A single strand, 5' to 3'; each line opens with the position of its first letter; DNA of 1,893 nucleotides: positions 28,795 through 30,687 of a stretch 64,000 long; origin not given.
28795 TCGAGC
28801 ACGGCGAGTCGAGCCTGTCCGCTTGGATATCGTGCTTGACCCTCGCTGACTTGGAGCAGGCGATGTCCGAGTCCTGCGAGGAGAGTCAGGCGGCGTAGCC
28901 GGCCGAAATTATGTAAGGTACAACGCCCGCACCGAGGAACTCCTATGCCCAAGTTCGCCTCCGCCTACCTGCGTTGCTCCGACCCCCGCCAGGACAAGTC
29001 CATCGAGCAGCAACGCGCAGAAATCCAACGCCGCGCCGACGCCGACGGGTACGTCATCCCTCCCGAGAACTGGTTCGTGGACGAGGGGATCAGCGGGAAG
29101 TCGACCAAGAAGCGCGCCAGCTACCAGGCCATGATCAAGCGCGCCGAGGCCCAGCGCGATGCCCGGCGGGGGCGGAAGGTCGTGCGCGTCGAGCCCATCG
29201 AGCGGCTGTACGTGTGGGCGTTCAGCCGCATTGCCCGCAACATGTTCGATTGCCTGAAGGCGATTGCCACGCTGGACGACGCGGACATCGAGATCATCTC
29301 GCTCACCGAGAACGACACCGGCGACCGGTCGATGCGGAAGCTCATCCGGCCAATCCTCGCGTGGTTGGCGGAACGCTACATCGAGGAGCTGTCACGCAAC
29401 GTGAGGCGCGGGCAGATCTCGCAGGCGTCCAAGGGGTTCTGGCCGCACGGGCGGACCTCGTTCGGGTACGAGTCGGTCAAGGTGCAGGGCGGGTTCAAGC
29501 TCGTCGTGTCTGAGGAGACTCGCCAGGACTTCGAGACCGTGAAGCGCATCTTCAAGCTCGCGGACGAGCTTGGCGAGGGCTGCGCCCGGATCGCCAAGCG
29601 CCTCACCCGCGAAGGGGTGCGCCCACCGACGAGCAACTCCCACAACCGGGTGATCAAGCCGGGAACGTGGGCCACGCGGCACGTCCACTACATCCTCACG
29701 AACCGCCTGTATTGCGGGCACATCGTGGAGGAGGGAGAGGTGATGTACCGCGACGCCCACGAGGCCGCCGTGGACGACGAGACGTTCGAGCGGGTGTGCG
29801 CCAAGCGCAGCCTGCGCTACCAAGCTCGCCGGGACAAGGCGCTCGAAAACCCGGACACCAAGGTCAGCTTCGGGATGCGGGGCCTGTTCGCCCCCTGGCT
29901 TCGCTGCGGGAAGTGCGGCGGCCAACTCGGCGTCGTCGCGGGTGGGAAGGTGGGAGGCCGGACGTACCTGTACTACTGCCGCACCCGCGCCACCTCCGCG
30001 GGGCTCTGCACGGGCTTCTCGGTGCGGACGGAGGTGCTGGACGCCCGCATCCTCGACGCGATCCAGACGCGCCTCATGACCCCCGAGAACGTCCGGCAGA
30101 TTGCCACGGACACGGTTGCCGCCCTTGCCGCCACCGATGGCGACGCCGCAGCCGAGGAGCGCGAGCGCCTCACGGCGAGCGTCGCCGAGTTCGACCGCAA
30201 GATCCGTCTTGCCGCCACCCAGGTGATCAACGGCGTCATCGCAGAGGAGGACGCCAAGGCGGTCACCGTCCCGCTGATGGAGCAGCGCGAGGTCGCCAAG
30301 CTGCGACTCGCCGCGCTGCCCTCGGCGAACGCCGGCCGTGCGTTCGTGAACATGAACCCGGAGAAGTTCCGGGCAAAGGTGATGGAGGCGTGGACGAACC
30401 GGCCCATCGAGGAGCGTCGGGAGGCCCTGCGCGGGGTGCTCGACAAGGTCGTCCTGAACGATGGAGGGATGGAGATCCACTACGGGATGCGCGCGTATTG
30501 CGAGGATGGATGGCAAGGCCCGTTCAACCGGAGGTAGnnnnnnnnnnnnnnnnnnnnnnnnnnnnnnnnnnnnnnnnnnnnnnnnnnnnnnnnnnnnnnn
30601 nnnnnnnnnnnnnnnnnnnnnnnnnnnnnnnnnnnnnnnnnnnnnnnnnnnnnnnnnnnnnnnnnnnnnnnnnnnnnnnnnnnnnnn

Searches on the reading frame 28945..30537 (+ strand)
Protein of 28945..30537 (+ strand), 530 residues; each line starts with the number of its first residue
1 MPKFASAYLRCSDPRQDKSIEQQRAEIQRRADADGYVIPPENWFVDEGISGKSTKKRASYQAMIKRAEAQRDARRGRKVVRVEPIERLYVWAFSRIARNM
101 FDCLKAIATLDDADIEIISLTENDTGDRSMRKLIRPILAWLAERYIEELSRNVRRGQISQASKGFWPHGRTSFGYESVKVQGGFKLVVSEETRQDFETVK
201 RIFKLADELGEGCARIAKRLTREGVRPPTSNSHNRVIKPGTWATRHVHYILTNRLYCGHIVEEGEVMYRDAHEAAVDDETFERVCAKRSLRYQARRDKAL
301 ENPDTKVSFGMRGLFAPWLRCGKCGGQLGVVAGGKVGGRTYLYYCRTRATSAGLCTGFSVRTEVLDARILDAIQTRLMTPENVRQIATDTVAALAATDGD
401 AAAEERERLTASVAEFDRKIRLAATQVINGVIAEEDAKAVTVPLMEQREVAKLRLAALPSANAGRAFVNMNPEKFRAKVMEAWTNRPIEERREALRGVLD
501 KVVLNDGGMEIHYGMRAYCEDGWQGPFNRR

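Call 5: search_protein_families(library=pfam, proteins=[window:28945-30537:+], max_evalue=0.01)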
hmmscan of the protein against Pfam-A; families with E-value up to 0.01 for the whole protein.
window:28945-30537:+ (530 aa): 3 families
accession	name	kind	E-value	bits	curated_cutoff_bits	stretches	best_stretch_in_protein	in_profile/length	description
PF00239.26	Resolvase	-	1.8e-23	83.7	23.3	1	7-164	3-143/145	Resolvase, N terminal domain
PF07508.19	Recombinase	-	8.2e-16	58.6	21.1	1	197-290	5-101/102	Recombinase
PF13408.12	Zn_ribbon_recom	-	3.4e-09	37.4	25.3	1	319-374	6-58/58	Recombinase zinc beta ribbon domain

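Call 6: search_protein_families(library=padloc, proteins=[window:28945-30537:+], max_evalue=0.01)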
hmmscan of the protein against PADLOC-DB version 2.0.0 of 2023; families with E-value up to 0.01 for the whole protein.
window:28945-30537:+ (530 aa): 0 families

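Call 26: search_protein_families(library=ncbifam, proteins=[window:28945-30537:+], max_evalue=0.001)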
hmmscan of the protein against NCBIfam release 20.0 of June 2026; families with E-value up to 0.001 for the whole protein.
window:28945-30537:+ (530 aa): 4 families
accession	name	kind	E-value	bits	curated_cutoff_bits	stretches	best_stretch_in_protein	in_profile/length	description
NF047343.1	SCCmet_CcrB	equivalog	8e-19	67.7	900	1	6-386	10-373/542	cassette chromosome recombinase CcrB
NF041201.1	recomb_XisF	equivalog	3.2e-17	62.6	375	1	35-376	30-356/465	fdxN element excision recombinase XisF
NF047344.1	SCCmet_CcrA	equivalog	7.1e-10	38.6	700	1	5-297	4-257/442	cassette chromosome recombinase CcrA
NF047347.1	SCCmet_CcrC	equivalog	1.9e-09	36.6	900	1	42-395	44-387/558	cassette chromosome recombinase CcrC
